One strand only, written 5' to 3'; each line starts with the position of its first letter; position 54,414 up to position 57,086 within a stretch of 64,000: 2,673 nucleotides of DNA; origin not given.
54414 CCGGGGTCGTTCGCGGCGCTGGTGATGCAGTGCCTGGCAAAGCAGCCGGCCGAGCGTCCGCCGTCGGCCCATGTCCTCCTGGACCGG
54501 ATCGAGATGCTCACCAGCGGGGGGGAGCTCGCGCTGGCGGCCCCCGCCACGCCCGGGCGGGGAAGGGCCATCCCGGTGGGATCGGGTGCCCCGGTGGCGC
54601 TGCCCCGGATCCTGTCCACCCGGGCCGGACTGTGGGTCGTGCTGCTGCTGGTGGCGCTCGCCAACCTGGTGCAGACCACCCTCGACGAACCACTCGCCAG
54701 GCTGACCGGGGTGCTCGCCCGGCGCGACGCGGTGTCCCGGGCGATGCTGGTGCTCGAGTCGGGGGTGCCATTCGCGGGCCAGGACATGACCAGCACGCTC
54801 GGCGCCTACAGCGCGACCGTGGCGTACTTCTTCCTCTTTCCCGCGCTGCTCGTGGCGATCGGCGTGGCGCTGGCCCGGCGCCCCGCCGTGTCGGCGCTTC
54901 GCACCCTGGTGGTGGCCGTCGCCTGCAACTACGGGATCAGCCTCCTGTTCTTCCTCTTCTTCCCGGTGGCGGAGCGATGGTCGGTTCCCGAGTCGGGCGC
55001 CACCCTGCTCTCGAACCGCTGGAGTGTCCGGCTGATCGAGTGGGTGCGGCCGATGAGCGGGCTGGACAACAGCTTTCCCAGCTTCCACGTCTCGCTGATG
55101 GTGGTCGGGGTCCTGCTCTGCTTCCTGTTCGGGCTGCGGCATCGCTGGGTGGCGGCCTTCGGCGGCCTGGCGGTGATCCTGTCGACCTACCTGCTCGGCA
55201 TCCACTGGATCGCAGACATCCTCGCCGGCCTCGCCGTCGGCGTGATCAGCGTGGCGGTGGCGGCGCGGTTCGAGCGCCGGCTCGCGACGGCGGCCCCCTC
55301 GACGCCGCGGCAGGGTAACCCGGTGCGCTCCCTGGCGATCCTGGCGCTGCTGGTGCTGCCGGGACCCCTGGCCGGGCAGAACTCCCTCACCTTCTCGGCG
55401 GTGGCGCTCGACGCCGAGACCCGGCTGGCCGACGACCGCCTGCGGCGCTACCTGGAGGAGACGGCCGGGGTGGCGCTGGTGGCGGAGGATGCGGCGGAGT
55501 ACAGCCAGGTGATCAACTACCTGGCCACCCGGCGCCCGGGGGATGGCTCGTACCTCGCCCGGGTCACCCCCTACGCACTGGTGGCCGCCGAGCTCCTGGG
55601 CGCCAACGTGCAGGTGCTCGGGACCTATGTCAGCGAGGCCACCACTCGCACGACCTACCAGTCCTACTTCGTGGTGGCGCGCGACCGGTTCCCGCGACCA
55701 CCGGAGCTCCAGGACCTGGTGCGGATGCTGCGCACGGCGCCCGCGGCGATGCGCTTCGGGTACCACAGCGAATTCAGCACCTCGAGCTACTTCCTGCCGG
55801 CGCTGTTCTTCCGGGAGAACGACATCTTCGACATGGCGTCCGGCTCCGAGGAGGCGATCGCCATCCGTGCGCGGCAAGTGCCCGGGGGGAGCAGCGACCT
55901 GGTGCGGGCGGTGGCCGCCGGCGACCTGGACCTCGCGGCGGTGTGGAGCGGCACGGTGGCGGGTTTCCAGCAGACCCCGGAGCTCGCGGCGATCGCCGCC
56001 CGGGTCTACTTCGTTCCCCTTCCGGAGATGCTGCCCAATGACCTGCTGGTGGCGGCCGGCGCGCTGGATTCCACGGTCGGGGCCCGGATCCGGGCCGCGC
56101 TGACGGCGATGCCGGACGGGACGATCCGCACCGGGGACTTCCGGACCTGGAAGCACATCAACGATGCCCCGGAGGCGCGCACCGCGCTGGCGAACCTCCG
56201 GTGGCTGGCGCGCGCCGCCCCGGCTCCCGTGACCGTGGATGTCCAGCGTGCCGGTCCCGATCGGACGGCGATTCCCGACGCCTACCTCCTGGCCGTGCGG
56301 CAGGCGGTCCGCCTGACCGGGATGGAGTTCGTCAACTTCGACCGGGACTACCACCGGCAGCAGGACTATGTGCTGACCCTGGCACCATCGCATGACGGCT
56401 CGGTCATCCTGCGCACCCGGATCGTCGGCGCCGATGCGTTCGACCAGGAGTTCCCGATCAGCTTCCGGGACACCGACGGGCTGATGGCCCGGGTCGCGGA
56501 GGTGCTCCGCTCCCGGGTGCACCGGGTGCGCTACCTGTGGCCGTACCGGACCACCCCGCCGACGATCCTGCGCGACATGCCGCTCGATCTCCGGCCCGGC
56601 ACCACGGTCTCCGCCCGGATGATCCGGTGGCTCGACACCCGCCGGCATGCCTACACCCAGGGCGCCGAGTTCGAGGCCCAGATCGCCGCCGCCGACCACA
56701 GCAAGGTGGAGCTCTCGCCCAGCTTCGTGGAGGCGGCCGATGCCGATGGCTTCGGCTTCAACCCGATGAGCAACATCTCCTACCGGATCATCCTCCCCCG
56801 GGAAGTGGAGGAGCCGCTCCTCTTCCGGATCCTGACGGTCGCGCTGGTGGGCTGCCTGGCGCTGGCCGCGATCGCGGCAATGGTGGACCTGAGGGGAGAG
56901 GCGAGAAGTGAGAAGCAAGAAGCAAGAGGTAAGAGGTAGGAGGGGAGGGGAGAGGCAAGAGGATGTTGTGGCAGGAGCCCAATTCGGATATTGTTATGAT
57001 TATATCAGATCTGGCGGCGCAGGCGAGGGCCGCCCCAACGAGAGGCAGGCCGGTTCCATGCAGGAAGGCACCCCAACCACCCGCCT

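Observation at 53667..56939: Unusual multi-domain Ser/Thr kinase combining a cytoplasmic kinase, a PAP2-like membrane domain, a PhnD-like periplasmic binding domain and a C-terminal anchor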

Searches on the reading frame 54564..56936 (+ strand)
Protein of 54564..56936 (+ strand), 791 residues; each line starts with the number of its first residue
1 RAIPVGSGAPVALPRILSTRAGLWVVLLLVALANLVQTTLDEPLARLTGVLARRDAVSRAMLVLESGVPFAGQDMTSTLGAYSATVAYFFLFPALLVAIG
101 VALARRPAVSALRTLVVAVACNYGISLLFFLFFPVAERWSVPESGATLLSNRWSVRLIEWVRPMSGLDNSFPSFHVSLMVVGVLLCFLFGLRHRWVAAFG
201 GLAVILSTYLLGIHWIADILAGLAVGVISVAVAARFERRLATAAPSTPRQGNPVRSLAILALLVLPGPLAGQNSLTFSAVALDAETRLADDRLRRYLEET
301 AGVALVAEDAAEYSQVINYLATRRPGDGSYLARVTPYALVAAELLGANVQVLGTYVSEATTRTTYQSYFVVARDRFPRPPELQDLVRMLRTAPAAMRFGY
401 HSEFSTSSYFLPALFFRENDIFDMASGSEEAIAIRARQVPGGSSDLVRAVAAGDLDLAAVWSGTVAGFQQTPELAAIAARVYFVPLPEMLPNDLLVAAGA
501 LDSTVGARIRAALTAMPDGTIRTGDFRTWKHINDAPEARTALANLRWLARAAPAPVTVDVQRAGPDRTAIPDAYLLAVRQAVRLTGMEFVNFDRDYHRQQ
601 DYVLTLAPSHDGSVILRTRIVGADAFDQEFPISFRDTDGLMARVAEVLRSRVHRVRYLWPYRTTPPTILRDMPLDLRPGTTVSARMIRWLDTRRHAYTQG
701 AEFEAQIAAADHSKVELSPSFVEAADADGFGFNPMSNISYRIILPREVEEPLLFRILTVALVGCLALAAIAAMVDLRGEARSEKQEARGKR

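Call 8: find_homologous_proteins(query=window:54564-56936:+, max_evalue=0.001)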
Query window:54564-56936:+ (791 aa): 107 proteins with E <= 0.001 among 8000 candidates.
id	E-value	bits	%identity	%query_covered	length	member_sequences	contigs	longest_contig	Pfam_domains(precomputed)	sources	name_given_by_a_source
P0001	0.0e+0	1720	100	100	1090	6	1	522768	PF07714.24,PF00069.32,PF01569.28,PF14378.13,PF12974.13,PF01636.30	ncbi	-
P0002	0.0e+0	1380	84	94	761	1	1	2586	PF01569.28,PF14378.13,PF12974.13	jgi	-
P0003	0.0e+0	1045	66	95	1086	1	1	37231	PF07714.24,PF00069.32,PF01569.28,PF14378.13,PF12974.13,PF01636.30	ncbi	-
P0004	2.8e-272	924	57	94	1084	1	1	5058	PF07714.24,PF00069.32,PF01569.28,PF14378.13,PF12974.13,PF01636.30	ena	-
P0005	1.9e-239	815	53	96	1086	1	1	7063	PF07714.24,PF00069.32,PF01569.28,PF14378.13,PF12974.13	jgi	jgi:ABC-type phosphate/phosphonate transport system substrate-binding protein/membrane-associated ph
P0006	5.9e-238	810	52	98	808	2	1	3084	PF01569.28,PF14378.13,PF12974.13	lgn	-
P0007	5.2e-237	807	52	97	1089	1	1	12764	PF07714.24,PF00069.32,PF01569.28,PF14378.13,PF12974.13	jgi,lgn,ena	-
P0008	2.4e-234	798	53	94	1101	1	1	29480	PF07714.24,PF00069.32,PF01569.28,PF14378.13,PF12974.13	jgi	jgi:ABC-type phosphate/phosphonate transport system substrate-binding protein/membrane-associated ph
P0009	7.8e-232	790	51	94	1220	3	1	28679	PF07714.24,PF00069.32,PF01569.28,PF14378.13,PF03109.23,PF12974.13,PF01636.30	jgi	-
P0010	1.8e-229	782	52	94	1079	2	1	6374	PF07714.24,PF00069.32,PF01569.28,PF14378.13,PF12974.13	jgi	-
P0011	1.0e-228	780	51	94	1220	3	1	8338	PF07714.24,PF00069.32,PF01569.28,PF14378.13,PF03109.23,PF12974.13,PF01636.30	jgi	jgi:tRNA A-37 threonylcarbamoyl transferase component Bud32/ABC-type phosphate/phosphonate transport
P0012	1.7e-216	739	50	89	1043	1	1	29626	PF03704.24,PF01569.28,PF14378.13,PF12974.13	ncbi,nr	ncbi:MAG TPA: PhnD/SsuA/transferrin family substrate-binding protein [Longimicrobiales bacterium]|nr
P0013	2.7e-213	729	49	91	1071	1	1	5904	PF03704.24,PF01569.28,PF14378.13,PF12974.13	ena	-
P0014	1.5e-204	700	47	97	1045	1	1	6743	PF03704.24,PF01569.28,PF14378.13,PF12974.13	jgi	jgi:DNA-binding SARP family transcriptional activator/ABC-type phosphate/phosphonate transport syste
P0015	1.1e-202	694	47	99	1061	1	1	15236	PF03704.24,PF01569.28,PF14378.13,PF12974.13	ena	-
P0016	2.5e-200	686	47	98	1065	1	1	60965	PF03704.24,PF01569.28,PF14378.13,PF12974.13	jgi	jgi:DNA-binding SARP family transcriptional activator/ABC-type phosphate/phosphonate transport syste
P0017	1.0e-196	674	50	85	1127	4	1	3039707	PF07714.24,PF00069.32,PF01569.28,PF14378.13,PF03109.23,PF12974.13,PF01636.30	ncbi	ncbi:MAG: protein kinase, partial [Gemmatimonadota bacterium]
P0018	9.7e-182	624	59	64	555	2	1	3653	PF12974.13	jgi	jgi:ABC-type phosphate/phosphonate transport system substrate-binding protein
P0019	2.4e-181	623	59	64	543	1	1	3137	PF12974.13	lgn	-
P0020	7.1e-179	615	58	65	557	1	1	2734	PF12974.13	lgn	-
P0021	4.3e-178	612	57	68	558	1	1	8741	PF12974.13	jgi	jgi:ABC-type phosphate/phosphonate transport system substrate-binding protein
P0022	2.1e-176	607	57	66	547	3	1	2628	PF12974.13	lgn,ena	-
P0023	7.0e-176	605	56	65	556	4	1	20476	PF12974.13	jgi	jgi:ABC-type phosphate/phosphonate transport system substrate-binding protein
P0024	1.0e-175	604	56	66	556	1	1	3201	PF12974.13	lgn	-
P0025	1.7e-175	604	58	65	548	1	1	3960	PF12974.13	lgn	-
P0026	4.0e-174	599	58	61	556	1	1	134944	PF12974.13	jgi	jgi:ABC-type phosphate/phosphonate transport system substrate-binding protein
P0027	5.0e-173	596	57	65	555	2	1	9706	PF12974.13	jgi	-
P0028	2.6e-171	590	56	63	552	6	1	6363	PF12974.13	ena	-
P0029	4.9e-171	589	56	66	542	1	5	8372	PF12974.13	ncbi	-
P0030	9.2e-170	585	55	65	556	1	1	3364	PF12974.13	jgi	jgi:ABC-type phosphate/phosphonate transport system substrate-binding protein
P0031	1.1e-168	581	43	95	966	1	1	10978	PF01569.28,PF14378.13,PF12974.13,PF13676.12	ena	-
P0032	4.7e-165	569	55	63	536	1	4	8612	PF12974.13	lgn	-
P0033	2.4e-159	550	52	65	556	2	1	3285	PF12974.13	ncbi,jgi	ncbi:MAG: PhnD/SsuA/transferrin family substrate-binding protein [Gemmatimonadales bacterium]|jgi:hy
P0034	1.3e-157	545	52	64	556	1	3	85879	PF12974.13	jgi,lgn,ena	-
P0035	1.4e-157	544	51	66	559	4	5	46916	PF12974.13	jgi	jgi:ABC-type phosphate/phosphonate transport system substrate-binding protein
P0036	1.6e-156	541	54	62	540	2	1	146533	PF12974.13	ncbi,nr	ncbi:MAG TPA: PhnD/SsuA/transferrin family substrate-binding protein [Longimicrobiales bacterium]|nr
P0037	2.1e-155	537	52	64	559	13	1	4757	PF12974.13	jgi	jgi:ABC-type phosphate/phosphonate transport system substrate-binding protein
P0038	2.5e-155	537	50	63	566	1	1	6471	PF12974.13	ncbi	-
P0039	4.3e-155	536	51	62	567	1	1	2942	PF12974.13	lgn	-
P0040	6.4e-155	536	53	62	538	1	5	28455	PF12974.13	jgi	jgi:ABC-type phosphate/phosphonate transport system substrate-binding protein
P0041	2.3e-154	534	53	64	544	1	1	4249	PF12974.13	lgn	-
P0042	3.2e-154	533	52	63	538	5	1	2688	PF12974.13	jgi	jgi:ABC-type phosphate/phosphonate transport system substrate-binding protein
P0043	2.2e-153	531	51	62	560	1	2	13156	PF12974.13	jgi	jgi:ABC-type phosphate/phosphonate transport system substrate-binding protein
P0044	3.3e-153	530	52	62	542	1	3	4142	PF12974.13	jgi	jgi:ABC-type phosphate/phosphonate transport system substrate-binding protein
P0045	5.6e-153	529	53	62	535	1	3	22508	PF12974.13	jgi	jgi:ABC-type phosphate/phosphonate transport system substrate-binding protein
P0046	5.6e-153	529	53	62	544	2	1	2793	PF12974.13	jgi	jgi:ABC-type phosphate/phosphonate transport system substrate-binding protein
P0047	6.5e-153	529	53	62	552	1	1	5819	PF12974.13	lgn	-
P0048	7.5e-153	529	50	64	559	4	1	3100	PF12974.13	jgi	jgi:ABC-type phosphate/phosphonate transport system substrate-binding protein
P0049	1.8e-152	528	52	61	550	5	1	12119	PF12974.13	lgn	-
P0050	4.7e-152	526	52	62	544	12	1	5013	PF12974.13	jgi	jgi:ABC-type phosphate/phosphonate transport system substrate-binding protein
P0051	6.0e-152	526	51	62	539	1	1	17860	PF12974.13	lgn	-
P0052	8.1e-152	525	51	64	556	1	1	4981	PF12974.13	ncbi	-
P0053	1.8e-151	524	51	63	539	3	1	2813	PF12974.13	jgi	jgi:ABC-type phosphate/phosphonate transport system substrate-binding protein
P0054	3.5e-151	523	52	62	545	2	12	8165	PF12974.13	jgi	jgi:ABC-type phosphate/phosphonate transport system substrate-binding protein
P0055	3.1e-150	520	52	67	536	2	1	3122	PF12974.13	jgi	jgi:ABC-type phosphate/phosphonate transport system substrate-binding protein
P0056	3.8e-150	520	52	63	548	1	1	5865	PF12974.13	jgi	jgi:ABC-type phosphate/phosphonate transport system substrate-binding protein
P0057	4.1e-150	520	52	61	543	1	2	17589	PF12974.13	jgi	jgi:ABC-type phosphate/phosphonate transport system substrate-binding protein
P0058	8.8e-150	519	51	62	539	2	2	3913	PF12974.13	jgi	jgi:ABC-type phosphate/phosphonate transport system substrate-binding protein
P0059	1.4e-149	518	51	64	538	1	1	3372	PF12974.13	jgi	jgi:ABC-type phosphate/phosphonate transport system substrate-binding protein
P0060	1.5e-149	518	52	62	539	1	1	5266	PF12974.13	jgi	jgi:ABC-type phosphate/phosphonate transport system substrate-binding protein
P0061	1.9e-149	518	51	62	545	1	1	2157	PF12974.13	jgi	jgi:ABC-type phosphate/phosphonate transport system substrate-binding protein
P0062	8.7e-149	515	52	62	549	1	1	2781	PF12974.13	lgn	-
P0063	6.0e-148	513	50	64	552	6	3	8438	PF12974.13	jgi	jgi:ABC-type phosphate/phosphonate transport system substrate-binding protein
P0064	7.1e-147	509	51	63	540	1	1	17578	PF12974.13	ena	-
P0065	6.9e-128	446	47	63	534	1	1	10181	PF12974.13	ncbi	-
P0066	2.1e-126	441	52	52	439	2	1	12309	PF12974.13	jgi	jgi:hypothetical protein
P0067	3.7e-125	437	45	65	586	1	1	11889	PF12974.13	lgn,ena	-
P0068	1.4e-121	425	36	96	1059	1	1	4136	PF01569.28,PF14378.13,PF12974.13,PF13676.12,PF08937.17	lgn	-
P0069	3.4e-121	424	44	65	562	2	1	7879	PF12974.13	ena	-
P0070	1.1e-119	419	45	65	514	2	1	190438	PF12974.13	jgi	jgi:ABC-type phosphate/phosphonate transport system substrate-binding protein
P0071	4.3e-118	414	43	68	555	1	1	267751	PF12974.13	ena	-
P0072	1.0e-117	413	43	61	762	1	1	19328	PF12974.13,PF13676.12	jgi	jgi:ABC-type phosphate/phosphonate transport system substrate-binding protein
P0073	3.6e-116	408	46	64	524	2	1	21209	PF12974.13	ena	-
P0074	8.9e-108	380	41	66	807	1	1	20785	PF12974.13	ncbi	-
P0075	1.4e-107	379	44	64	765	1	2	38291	PF12974.13,PF13676.12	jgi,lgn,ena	-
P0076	4.7e-107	377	44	65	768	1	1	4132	PF12974.13,PF13676.12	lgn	-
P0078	1.2e-101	360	41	63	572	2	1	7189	PF12974.13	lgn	-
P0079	1.9e-100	356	41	65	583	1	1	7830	PF12974.13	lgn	-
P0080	3.4e-99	351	41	65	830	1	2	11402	PF12974.13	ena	-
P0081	1.1e-90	323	47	48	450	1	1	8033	PF12974.13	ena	-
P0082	2.4e-90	322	41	63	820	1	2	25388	PF12974.13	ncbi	-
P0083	2.5e-84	302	40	62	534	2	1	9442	PF12974.13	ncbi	ncbi:MAG: hypothetical protein RLZZ447_1027 [Verrucomicrobiota bacterium]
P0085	2.7e-82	296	39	62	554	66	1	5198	PF12974.13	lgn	-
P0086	1.7e-81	293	37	65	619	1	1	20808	PF12974.13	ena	-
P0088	1.8e-74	270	41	49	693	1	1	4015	PF12974.13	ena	-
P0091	1.2e-56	211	48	31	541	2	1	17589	PF03704.24,PF01569.28,PF14378.13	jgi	jgi:DNA-binding SARP family transcriptional activator/membrane-associated phospholipid phosphatase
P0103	7.4e-47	178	51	25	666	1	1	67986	PF01569.28,PF14378.13,PF12770.13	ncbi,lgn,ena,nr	ncbi:MAG TPA: CHAT domain-containing protein [Vicinamibacterales bacterium]|nr:CHAT domain-containin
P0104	7.7e-47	178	46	29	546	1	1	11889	PF07714.24,PF00069.32,PF01569.28,PF14378.13,PF03109.23,PF01636.30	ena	-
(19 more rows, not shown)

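Call 10: find_encoding_contigs(protein=P0104, flank=6000, max_places=3)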
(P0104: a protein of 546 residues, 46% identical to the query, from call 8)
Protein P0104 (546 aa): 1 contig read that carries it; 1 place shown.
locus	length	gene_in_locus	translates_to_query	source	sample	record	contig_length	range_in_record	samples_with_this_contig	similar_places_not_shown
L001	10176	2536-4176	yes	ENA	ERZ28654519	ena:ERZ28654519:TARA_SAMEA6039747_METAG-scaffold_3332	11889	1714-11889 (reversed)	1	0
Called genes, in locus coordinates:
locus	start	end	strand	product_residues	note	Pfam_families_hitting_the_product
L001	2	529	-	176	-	?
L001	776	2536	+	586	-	PF12974:Phosphonate-bd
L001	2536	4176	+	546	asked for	PF00069:Pkinase, PF07714:PK_Tyr_Ser-Thr, PF03109:ABC1, PF01636:APH (weak), PF14378:PAP2_3, PF01569:PAP2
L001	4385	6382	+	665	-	PF07676:PD40 (faint), PF26550:Tricorn_2nd, PF00930:DPPIV_N (faint), PF26549:Tricorn_N, PF01738:DLH (faint), PF20434:BD-FAE (weak), PF00326:Peptidase_S9, PF05577:Peptidase_S28 (weak), +1 more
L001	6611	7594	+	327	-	PF12704:MacB_PCD, PF02687:FtsX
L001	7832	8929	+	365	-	PF02525:Flavodoxin_2, PF03358:FMN_red, PF13474:SnoaL_3 (faint), PF14534:DUF4440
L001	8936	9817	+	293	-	PF04542:Sigma70_r2, PF04545:Sigma70_r4 (faint), PF08281:Sigma70_r4_2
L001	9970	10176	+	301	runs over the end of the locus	PF00005:ABC_tran, PF13304:AAA_21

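Call 11: find_encoding_contigs(protein=P0091, flank=6000, max_places=3)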
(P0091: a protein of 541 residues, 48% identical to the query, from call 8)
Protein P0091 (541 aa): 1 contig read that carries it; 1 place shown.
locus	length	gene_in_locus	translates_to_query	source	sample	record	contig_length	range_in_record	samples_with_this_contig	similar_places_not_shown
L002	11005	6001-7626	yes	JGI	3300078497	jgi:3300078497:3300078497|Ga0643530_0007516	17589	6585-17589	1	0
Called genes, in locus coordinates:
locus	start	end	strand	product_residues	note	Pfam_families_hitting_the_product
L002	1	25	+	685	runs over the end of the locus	PF12439:GDE_N, PF06202:GDE_C, PF22422:MGH1-like_GH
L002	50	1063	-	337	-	PF01551:Peptidase_M23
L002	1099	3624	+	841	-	PF17148:DUF5117, PF16313:DUF4953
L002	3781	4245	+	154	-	PF04073:tRNA_edit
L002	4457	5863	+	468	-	PF01212:Beta_elim_lyase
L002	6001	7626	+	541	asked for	PF03704:BTAD, PF14378:PAP2_3, PF01569:PAP2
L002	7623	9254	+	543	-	PF12974:Phosphonate-bd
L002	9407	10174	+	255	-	-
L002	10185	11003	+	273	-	?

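Call 13: find_encoding_contigs(protein=P0001, flank=10000, max_places=3)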
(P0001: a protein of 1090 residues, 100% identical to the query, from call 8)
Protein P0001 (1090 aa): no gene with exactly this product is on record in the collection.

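Call 15: list_cluster_members(proteins=[P0001, P0003, P0017])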
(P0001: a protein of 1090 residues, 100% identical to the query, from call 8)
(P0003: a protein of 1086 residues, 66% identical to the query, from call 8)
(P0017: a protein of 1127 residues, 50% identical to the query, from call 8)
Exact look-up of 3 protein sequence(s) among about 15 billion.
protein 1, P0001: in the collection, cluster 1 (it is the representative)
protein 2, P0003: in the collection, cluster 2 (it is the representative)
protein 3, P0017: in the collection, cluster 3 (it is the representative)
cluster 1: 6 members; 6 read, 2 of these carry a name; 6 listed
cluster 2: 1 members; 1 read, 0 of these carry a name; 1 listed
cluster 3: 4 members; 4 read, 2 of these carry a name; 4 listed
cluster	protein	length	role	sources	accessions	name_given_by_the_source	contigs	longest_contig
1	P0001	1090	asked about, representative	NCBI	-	-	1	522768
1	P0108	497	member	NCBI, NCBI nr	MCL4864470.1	MAG: protein kinase, partial [Gemmatimonadales bacterium] | protein kinase [Gemmatimonadales bacterium]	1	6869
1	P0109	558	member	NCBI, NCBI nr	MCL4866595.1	MAG: PhnD/SsuA/transferrin family substrate-binding protein, partial [Gemmatimonadales ... | PhnD/SsuA/transferrin family substrate-binding protein [Gemmatimonadales bacterium]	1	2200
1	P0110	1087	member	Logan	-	-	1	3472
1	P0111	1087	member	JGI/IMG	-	-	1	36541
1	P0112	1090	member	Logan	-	-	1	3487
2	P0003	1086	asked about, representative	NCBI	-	-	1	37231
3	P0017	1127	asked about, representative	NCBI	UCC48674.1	MAG: protein kinase, partial [Gemmatimonadota bacterium]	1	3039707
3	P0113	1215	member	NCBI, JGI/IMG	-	ABC-type phosphate/phosphonate transport system substrate-binding ...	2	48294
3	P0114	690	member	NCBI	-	-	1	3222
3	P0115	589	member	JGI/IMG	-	-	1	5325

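Call 18: find_encoding_contigs(protein=P0003, flank=6000, max_places=2)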
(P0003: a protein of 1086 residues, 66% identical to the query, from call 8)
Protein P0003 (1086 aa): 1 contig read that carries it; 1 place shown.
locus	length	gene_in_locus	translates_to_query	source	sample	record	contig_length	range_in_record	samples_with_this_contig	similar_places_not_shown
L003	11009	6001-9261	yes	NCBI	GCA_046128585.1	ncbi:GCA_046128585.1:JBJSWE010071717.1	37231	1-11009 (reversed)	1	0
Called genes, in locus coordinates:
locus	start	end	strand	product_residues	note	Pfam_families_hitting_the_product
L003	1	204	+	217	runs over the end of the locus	PF00903:Glyoxalase (weak)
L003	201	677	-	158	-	PF05163:DinB, PF12867:DinB_2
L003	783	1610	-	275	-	PF02230:Abhydrolase_2 (faint), PF12697:Abhydrolase_6 (weak)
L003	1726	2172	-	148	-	PF08818:DUF1801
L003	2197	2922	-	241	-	PF08713:DNA_alkylation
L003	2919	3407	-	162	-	PF08327:AHSA1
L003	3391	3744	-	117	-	PF12840:HTH_20, PF01022:HTH_5, PF12802:MarR_2 (weak)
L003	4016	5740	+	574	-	PF00144:Beta-lactamase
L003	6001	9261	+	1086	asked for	PF00069:Pkinase, PF01636:APH (faint), PF07714:PK_Tyr_Ser-Thr, PF14378:PAP2_3, PF01569:PAP2 (weak), PF12974:Phosphonate-bd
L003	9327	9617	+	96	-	PF14542:Acetyltransf_CG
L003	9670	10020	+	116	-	-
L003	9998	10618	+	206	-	PF00583:Acetyltransf_1, PF13673:Acetyltransf_10, PF13508:Acetyltransf_7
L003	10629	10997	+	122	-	-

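Call 19: find_encoding_contigs(protein=P0103, flank=6000, max_places=2)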
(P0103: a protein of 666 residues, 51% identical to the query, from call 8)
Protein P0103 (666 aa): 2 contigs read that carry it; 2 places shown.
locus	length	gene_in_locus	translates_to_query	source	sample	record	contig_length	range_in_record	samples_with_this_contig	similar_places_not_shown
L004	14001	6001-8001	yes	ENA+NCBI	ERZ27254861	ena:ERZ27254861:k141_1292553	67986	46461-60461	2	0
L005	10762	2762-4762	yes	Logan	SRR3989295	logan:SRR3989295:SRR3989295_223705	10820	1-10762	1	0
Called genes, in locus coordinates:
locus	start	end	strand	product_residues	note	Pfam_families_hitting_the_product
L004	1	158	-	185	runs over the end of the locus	-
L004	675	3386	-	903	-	PF00330:Aconitase, PF00694:Aconitase_C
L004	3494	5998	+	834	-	PF12974:Phosphonate-bd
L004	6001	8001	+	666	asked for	PF12770:CHAT, PF14378:PAP2_3, PF01569:PAP2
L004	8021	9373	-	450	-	-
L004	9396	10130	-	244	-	-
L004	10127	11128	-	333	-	PF00413:Peptidase_M10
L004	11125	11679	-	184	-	-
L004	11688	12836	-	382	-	PF02684:LpxB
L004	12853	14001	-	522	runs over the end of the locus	PF00675:Peptidase_M16, PF05193:Peptidase_M16_C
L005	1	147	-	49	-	?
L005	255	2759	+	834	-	PF12974:Phosphonate-bd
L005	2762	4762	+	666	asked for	PF12770:CHAT, PF14378:PAP2_3, PF01569:PAP2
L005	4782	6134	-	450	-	-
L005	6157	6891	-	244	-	-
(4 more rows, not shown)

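Call 20: find_encoding_contigs(protein=P0075, flank=6000, max_places=2)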
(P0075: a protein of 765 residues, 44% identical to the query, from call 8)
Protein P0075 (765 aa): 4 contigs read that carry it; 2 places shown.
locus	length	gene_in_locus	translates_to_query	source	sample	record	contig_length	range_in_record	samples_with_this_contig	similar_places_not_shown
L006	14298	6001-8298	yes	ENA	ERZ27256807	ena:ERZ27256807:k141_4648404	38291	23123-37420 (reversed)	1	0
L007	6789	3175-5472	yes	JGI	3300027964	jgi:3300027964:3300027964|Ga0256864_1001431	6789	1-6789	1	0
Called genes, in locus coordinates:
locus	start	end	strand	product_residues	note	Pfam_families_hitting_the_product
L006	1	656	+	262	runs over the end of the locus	PF00903:Glyoxalase (weak), PF22677:Ble-like_N (faint), PF18029:Glyoxalase_6 (weak), PF00903:Glyoxalase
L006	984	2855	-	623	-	PF00850:Hist_deacetyl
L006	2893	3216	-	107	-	PF01713:Smr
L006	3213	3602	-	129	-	PF01475:FUR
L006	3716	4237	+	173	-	-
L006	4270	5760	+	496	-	PF01637:ATPase_2, PF03008:DUF234 (weak)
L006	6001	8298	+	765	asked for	PF13676:TIR_2, PF12974:Phosphonate-bd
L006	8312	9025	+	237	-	PF14378:PAP2_3, PF01569:PAP2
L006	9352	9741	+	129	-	PF01035:DNA_binding_1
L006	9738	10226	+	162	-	PF12680:SnoaL_2, PF13474:SnoaL_3 (weak), PF14534:DUF4440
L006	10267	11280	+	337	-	PF08240:ADH_N, PF00107:ADH_zinc_N, PF13602:ADH_zinc_N_2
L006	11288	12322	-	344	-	PF12146:Hydrolase_4, PF00561:Abhydrolase_1 (faint), PF12697:Abhydrolase_6 (weak)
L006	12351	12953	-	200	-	PF00440:TetR_N, PF16925:TetR_C_13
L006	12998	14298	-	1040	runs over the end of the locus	-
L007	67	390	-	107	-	PF01713:Smr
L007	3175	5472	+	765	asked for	PF13676:TIR_2, PF12974:Phosphonate-bd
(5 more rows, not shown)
